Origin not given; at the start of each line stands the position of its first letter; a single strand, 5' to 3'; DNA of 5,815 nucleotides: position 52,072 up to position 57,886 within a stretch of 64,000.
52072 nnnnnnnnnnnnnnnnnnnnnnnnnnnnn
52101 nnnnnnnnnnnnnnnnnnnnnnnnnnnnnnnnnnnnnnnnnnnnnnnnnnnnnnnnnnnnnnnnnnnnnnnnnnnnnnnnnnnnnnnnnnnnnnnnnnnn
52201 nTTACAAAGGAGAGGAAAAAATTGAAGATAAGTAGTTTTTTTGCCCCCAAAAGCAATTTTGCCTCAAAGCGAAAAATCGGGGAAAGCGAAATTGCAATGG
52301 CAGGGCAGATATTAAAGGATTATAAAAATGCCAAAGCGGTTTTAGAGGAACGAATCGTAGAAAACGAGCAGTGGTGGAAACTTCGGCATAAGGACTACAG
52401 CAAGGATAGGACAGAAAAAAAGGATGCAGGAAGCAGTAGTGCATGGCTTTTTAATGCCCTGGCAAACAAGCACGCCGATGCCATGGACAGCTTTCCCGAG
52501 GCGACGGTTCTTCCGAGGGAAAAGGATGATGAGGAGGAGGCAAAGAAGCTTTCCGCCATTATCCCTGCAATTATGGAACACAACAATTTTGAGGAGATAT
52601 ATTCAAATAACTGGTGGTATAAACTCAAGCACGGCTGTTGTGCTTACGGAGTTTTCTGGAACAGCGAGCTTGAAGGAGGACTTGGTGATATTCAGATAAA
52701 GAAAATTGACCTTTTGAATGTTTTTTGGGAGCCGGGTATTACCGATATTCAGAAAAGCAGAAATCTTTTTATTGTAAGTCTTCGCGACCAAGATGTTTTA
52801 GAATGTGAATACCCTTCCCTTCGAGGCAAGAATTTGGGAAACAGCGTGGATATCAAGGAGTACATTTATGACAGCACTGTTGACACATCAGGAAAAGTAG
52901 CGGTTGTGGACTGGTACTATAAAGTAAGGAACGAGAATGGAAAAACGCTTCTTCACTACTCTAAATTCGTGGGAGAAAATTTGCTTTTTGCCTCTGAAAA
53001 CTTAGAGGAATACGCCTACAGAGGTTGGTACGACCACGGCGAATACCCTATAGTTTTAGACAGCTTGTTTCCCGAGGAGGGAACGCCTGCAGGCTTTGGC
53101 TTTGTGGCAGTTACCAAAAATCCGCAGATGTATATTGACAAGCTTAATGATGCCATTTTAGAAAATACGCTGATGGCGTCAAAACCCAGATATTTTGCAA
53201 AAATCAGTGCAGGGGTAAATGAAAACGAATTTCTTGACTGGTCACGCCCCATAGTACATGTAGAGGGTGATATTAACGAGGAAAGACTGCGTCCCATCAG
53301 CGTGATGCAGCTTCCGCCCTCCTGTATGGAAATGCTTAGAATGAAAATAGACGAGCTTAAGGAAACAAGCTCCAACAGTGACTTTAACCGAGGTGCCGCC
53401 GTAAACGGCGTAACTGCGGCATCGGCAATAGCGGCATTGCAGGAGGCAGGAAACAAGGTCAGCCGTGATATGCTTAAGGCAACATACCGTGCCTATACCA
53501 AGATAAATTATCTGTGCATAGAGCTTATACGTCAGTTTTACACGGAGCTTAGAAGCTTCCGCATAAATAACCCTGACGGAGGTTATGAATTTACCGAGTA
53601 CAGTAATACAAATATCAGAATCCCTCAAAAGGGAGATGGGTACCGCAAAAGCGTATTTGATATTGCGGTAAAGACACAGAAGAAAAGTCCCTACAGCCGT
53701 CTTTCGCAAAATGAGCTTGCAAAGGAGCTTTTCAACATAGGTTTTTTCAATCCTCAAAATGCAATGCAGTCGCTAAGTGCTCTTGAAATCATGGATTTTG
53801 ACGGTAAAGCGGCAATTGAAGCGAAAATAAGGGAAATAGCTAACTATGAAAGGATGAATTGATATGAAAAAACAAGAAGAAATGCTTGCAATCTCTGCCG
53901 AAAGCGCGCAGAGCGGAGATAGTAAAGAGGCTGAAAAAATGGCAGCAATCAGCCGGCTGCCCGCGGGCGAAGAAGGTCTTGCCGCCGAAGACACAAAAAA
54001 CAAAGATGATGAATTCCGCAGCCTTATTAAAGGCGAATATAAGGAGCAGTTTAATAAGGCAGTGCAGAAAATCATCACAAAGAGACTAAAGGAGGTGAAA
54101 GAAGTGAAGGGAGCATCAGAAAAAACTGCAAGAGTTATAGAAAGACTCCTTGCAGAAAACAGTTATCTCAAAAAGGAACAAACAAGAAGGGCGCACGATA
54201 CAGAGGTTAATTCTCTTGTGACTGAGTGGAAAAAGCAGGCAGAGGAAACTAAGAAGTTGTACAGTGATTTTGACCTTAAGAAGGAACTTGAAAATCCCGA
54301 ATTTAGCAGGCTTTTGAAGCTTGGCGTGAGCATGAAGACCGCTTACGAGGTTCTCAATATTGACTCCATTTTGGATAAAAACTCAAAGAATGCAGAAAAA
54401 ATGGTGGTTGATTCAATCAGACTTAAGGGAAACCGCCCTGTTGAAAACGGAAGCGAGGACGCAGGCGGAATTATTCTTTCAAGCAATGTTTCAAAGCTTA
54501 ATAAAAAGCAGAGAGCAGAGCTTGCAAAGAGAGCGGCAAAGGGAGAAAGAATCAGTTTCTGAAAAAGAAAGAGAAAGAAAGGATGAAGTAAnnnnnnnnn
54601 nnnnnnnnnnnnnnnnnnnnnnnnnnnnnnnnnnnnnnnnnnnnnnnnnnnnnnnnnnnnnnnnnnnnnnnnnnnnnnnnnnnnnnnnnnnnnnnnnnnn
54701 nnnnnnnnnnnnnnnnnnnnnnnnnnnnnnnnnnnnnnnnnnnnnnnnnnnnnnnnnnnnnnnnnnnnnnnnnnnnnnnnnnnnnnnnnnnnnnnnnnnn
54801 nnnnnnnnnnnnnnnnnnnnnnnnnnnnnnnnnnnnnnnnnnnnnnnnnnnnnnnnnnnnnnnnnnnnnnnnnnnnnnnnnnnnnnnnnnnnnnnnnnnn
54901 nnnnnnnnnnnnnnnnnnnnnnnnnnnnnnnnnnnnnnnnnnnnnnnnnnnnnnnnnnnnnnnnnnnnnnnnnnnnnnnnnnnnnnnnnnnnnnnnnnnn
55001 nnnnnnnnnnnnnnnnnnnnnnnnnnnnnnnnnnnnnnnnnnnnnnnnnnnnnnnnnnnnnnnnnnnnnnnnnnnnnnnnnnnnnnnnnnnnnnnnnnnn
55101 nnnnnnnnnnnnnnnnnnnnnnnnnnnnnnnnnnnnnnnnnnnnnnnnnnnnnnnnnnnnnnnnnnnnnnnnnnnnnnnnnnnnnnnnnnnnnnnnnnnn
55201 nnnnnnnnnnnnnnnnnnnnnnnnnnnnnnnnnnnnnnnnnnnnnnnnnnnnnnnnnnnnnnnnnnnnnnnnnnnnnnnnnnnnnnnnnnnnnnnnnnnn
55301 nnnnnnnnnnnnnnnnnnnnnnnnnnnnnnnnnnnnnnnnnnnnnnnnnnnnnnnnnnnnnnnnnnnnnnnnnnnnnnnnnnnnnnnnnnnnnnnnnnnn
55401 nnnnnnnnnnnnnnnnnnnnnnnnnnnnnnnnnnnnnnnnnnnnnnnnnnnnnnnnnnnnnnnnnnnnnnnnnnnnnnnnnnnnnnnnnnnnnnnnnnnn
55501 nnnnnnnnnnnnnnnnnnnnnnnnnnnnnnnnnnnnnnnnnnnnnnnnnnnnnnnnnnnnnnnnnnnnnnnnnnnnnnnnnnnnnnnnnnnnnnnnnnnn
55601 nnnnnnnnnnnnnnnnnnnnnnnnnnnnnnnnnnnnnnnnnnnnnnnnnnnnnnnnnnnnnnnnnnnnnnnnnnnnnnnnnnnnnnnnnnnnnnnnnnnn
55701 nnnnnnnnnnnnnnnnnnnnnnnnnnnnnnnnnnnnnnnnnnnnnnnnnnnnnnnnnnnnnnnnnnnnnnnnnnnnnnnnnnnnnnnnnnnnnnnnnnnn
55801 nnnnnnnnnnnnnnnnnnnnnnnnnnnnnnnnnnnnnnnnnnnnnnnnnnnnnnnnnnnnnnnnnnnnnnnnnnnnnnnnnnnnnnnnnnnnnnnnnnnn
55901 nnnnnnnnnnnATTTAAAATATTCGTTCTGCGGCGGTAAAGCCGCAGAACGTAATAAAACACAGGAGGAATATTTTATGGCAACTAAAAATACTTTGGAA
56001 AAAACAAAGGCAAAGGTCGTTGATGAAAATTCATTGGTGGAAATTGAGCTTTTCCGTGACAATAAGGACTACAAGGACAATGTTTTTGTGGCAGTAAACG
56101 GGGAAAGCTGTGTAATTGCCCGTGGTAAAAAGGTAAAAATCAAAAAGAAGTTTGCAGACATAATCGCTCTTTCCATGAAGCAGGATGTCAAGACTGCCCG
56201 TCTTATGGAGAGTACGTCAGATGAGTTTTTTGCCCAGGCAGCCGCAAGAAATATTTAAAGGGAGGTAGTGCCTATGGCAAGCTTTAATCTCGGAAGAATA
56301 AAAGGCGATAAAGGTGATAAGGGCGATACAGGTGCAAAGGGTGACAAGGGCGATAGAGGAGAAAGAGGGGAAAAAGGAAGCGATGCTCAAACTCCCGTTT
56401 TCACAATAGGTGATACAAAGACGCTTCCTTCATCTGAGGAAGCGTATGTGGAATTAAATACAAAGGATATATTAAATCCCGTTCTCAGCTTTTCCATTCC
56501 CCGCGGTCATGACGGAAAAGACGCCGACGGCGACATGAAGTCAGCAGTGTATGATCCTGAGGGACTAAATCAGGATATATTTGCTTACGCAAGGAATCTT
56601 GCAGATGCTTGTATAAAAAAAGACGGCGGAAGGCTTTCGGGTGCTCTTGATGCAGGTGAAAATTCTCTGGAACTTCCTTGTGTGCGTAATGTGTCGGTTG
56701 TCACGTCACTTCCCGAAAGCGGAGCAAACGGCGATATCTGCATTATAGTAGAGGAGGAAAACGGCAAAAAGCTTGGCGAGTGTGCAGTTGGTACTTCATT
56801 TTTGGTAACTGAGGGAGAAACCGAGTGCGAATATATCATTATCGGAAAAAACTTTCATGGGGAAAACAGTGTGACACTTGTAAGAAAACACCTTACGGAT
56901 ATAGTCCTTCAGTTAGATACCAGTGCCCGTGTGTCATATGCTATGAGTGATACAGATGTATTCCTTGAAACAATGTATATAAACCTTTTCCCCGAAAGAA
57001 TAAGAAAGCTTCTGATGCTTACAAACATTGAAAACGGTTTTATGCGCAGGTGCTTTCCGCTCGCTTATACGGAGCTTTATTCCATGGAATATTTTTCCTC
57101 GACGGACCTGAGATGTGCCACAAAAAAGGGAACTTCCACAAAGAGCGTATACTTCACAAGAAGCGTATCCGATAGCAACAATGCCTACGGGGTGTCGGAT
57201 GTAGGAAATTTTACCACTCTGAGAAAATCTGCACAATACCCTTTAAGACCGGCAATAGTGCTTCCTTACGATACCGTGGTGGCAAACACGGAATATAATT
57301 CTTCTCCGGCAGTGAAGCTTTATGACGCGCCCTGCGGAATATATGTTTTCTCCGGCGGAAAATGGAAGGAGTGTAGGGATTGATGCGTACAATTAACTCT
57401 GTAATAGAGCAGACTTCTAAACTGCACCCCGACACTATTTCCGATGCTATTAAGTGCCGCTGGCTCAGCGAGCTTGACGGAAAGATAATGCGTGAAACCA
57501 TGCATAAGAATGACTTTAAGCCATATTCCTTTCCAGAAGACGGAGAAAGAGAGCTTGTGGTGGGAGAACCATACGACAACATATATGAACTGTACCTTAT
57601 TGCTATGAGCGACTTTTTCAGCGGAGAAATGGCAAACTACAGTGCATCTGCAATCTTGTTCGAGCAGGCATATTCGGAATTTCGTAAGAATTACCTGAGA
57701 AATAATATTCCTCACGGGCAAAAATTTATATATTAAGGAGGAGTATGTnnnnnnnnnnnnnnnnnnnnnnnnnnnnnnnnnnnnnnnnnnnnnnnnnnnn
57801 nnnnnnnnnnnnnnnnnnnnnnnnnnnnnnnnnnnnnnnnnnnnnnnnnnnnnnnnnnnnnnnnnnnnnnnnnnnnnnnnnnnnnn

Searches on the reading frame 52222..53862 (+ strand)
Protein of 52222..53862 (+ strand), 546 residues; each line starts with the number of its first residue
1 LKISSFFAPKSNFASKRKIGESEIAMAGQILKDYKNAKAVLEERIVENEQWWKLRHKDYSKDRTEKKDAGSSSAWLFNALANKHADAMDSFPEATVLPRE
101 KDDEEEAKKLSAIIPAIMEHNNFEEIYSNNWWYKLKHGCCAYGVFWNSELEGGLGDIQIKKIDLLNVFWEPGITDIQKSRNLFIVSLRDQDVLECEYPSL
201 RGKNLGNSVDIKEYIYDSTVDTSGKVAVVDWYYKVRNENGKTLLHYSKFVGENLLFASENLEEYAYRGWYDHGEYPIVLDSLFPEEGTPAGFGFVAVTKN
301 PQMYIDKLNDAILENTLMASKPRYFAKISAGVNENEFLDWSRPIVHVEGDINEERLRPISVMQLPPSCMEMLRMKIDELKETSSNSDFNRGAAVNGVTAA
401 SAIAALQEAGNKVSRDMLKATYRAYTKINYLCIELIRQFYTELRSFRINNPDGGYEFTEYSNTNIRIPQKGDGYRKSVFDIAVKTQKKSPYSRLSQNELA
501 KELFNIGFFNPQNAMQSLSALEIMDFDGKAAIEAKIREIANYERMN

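Call 4: search_protein_families(library=pfam, proteins=[window:52222-53862:+])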
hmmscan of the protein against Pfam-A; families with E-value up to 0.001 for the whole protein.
window:52222-53862:+ (546 aa): 2 families
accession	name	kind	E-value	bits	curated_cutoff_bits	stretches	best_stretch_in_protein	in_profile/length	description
PF16510.12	P22_portal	-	2.7e-28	99.3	26.1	2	293-538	294-546/594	Phage P22-like portal protein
PF23899.1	SU10_portal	-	5.1e-08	32.3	30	1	221-450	269-488/593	Phage SU10 portal protein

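Call 9: search_protein_families(library=phrogs, proteins=[window:52222-53862:+])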
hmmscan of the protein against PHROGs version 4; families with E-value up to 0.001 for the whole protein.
window:52222-53862:+ (546 aa): 2 families
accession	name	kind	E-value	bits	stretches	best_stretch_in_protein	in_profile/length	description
phrog_156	-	head and packaging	5.2e-80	270.7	1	31-538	5-562/681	portal protein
phrog_1216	-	head and packaging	7.6e-06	25.7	1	223-450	296-523/714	portal protein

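Call 68: search_protein_families(library=ncbifam, proteins=[window:52222-53862:+], max_evalue=0.01)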
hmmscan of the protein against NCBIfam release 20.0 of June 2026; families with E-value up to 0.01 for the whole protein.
window:52222-53862:+ (546 aa): 0 families

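Call 71: search_solved_structures(query=window:52222-53862:+, max_evalue=0.01)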
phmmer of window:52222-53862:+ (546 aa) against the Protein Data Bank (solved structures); distinct sequences matched with E-value up to 0.01: 1.
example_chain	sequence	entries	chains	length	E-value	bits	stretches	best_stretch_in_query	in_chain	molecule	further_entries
8jov_0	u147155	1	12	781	0.002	20.3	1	363-501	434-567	Portal protein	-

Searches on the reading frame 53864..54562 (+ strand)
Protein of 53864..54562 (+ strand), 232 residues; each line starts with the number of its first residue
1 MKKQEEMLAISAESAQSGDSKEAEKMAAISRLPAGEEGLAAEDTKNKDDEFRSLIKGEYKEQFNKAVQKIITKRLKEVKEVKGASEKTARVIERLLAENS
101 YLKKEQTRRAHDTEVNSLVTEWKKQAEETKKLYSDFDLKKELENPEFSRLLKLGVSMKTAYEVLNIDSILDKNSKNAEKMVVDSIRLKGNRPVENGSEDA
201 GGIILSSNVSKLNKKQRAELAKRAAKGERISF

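Call 9: search_protein_families(library=phrogs, proteins=[window:53864-54562:+])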
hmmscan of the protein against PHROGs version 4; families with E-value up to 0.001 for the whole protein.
window:53864-54562:+ (232 aa): 1 family
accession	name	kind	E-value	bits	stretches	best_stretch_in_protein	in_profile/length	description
phrog_13908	-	unknown function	3.4e-42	145.7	2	92-232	148-292/294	-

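Call 68: search_protein_families(library=ncbifam, proteins=[window:53864-54562:+], max_evalue=0.01)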
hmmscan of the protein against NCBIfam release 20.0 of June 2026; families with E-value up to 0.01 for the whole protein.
window:53864-54562:+ (232 aa): 0 families

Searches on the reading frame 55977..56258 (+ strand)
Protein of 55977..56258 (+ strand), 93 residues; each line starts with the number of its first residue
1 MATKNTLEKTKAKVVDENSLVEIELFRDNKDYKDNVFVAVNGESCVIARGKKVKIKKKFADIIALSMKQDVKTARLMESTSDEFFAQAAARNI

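Call 31: find_encoding_contigs(protein=window:55977-56258:+, flank=10000, max_places=10)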
Protein window:55977-56258:+ (93 aa): 23 contigs read that carry it; 10 places shown.
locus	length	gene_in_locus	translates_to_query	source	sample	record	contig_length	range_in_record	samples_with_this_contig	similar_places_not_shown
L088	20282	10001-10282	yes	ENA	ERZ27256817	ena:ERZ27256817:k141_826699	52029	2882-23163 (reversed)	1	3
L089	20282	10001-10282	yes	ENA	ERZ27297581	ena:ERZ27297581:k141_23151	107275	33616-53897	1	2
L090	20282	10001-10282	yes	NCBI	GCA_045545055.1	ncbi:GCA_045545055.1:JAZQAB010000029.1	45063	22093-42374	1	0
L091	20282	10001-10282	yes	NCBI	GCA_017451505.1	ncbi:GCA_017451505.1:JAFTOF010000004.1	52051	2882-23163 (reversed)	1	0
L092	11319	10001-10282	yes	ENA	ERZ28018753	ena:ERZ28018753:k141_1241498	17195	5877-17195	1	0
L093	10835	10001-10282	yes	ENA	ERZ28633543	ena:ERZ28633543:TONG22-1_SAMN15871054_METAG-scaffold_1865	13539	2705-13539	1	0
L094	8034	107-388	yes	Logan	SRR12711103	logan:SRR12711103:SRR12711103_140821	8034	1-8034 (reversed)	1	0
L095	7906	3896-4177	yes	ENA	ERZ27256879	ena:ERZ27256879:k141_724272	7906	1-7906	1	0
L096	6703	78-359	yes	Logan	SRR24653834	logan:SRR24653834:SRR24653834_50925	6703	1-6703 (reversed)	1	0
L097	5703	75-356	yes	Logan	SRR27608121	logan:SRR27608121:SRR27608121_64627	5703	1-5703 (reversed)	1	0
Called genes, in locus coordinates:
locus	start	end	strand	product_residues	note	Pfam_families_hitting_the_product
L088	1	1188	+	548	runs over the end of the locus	PF00749:tRNA-synt_1c, PF19269:Anticodon_2 (weak)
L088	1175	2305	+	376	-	PF09587:PGA_cap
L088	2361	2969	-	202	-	PF01381:HTH_3, PF13443:HTH_26 (weak), PF13560:HTH_31, PF00717:Peptidase_S24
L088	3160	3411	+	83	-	-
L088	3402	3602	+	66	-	-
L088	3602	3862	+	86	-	-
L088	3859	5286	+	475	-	PF03237:Terminase_6N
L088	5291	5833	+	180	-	-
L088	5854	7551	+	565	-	PF16510:P22_portal, PF23899:SU10_portal, PF16510:P22_portal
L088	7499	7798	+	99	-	-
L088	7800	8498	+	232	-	-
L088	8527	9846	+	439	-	PF25209:Phage_capsid_4 (weak), PF13252:Phage_capsid_3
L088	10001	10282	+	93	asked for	-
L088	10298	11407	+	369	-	PF19789:DUF6273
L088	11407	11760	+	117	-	-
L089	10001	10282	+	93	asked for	-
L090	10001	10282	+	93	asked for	-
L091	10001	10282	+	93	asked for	-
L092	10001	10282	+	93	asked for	-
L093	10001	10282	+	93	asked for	-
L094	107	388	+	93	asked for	-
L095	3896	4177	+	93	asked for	-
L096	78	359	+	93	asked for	-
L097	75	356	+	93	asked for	-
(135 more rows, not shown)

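Call 48: search_protein_families(library=phrogs, proteins=[window:55977-56258:+], max_evalue=0.01)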
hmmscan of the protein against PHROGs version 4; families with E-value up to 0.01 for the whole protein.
window:55977-56258:+ (93 aa): 2 families
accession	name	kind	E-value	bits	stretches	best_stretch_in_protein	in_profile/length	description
phrog_15239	-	unknown function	4.2e-20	72.5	1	7-90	12-94/96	-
phrog_13966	-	unknown function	0.0048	17.8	1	8-83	35-111/115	-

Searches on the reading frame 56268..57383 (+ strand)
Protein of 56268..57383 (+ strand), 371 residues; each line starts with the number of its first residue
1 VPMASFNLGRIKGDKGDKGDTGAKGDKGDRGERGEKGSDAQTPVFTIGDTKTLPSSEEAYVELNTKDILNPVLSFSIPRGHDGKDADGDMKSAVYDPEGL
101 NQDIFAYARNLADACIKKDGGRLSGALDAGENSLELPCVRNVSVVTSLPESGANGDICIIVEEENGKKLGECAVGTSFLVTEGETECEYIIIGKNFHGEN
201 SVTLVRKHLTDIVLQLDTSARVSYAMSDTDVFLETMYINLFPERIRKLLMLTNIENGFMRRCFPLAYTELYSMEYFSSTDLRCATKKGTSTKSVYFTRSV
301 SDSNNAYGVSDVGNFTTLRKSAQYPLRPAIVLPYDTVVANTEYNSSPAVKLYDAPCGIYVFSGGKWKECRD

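Call 4: search_protein_families(library=pfam, proteins=[window:56268-57383:+])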
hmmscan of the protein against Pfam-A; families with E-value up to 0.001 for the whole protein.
window:56268-57383:+ (371 aa): 2 families
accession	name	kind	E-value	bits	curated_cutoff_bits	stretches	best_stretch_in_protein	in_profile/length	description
PF19789.6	DUF6273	-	5.6e-07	30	23.5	1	218-333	27-171/172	Domain of unknown function (DUF6273)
PF01391.23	Collagen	-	0.00066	19.8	27.2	0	13-38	16-56/60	Collagen triple helix repeat (20 copies)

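Call 9: search_protein_families(library=phrogs, proteins=[window:56268-57383:+])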
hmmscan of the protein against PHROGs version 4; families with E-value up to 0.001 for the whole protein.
window:56268-57383:+ (371 aa): 16 families
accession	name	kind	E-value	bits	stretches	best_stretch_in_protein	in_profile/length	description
phrog_32311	-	unknown function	5.5e-08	33.1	1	18-87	10-79/577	-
phrog_3904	-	tail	1e-06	28.3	1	6-38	853-890/1086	tail fiber protein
phrog_366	-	tail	7.4e-06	26.7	1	12-43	180-211/474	tail fiber protein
phrog_6320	-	tail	9.4e-06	25.7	1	12-39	184-211/745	tail fiber protein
phrog_1125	-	tail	5.8e-05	23.6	1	10-40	175-205/412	tail fiber protein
phrog_819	-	tail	7.2e-05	22.1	1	13-38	657-683/1024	tail protein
phrog_10972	-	tail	0.0001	22.9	1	12-40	165-193/343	tail fiber protein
phrog_35286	-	unknown function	0.00012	21.6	1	7-39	278-310/750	-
phrog_38806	-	unknown function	0.00026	21.5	1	12-38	69-95/285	-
phrog_1658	-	unknown function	0.0004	21.2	1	11-42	44-75/239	-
phrog_26303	-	unknown function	0.00044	21.9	1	8-45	33-70/114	-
phrog_33244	-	tail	0.00063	19.8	0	12-46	68-102/414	tail fiber protein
phrog_13286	-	tail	0.00065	19.2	1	8-52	90-134/662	tail protein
phrog_21621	-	unknown function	0.00072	20.8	0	12-53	42-84/103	-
phrog_25888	-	unknown function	0.00073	19.9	0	13-41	245-273/325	-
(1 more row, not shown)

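Call 68: search_protein_families(library=ncbifam, proteins=[window:56268-57383:+], max_evalue=0.01)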
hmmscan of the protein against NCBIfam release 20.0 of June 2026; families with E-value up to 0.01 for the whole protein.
window:56268-57383:+ (371 aa): 3 families
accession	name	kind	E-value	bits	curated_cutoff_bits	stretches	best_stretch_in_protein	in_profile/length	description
NF038330.1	adhesin_SclA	exception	0.00011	22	400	1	12-48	200-234/405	LPXTG-anchored collagen-like adhesin Scl1/SclA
NF038329.2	gly_rich_SclB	equivalog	0.0002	20.4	325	1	13-38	138-163/442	LPXTG-anchored collagen-like adhesin Scl2/SclB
NF046116.1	adhesin_Lcl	equivalog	0.0011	17.6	500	1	12-37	98-123/431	collagen-like adhesin Lcl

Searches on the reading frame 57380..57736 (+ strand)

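Call 9: search_protein_families(library=phrogs, proteins=[window:57380-57736:+])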
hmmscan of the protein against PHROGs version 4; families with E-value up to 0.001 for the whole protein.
window:57380-57736:+ (118 aa): 1 family
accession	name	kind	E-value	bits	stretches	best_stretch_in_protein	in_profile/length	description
phrog_12105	-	unknown function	3e-28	99.6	1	4-115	2-119/123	-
